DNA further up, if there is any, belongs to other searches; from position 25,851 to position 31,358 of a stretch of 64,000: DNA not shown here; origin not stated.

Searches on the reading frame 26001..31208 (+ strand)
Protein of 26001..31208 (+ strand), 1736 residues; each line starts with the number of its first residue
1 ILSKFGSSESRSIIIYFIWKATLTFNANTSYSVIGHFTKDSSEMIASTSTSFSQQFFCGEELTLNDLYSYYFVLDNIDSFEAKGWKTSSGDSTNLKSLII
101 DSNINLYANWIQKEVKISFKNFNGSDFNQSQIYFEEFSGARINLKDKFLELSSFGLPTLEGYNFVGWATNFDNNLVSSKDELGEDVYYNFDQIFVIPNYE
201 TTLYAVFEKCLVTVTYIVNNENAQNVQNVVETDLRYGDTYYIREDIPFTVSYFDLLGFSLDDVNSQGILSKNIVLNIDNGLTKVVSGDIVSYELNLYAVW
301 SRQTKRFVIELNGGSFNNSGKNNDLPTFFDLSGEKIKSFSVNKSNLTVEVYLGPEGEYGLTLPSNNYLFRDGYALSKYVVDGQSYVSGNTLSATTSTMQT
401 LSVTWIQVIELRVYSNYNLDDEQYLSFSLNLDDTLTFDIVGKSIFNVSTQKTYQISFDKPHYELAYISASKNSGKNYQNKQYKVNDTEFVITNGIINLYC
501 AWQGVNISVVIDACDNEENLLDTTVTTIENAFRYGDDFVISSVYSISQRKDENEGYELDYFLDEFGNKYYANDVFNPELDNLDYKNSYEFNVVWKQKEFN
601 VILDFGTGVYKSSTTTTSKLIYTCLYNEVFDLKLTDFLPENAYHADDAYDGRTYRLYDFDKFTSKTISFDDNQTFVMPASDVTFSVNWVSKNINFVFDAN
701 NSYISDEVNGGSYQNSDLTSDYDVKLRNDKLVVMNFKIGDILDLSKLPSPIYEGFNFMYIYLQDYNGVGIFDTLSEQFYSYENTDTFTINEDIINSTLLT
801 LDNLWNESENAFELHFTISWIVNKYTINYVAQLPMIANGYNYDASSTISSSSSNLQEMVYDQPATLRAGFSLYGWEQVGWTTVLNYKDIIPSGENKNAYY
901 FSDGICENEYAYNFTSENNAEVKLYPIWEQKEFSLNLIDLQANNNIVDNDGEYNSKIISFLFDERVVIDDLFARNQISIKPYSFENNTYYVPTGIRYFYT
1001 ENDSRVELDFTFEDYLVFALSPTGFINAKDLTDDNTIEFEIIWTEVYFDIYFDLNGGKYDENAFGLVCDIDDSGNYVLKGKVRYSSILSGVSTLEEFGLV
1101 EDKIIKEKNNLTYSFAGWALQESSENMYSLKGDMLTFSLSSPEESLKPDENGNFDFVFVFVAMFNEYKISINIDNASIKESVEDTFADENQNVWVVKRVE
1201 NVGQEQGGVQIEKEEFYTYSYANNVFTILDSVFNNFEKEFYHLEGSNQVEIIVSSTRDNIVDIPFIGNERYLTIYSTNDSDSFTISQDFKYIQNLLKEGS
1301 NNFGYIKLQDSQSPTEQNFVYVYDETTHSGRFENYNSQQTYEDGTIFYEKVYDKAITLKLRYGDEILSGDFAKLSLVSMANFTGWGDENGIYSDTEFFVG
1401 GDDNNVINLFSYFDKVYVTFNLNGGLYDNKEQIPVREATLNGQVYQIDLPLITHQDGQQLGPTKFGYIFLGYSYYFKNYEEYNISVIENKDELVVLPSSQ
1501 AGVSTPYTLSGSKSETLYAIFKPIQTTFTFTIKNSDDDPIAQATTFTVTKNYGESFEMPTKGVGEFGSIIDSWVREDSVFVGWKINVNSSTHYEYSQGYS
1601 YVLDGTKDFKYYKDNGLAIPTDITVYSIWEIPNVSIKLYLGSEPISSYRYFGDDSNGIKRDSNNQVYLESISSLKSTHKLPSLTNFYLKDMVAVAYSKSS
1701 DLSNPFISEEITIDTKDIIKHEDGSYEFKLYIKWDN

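Call 67: search_protein_families(library=pfam, proteins=[window:26001-31208:+], max_evalue=1)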
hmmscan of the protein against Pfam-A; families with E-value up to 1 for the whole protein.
window:26001-31208:+ (1736 aa): 1 family
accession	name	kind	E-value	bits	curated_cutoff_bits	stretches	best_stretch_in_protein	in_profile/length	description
PF17803.7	Cadherin_4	-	0.23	12.5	25.1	1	1527-1551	2-26/71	Bacterial cadherin-like domain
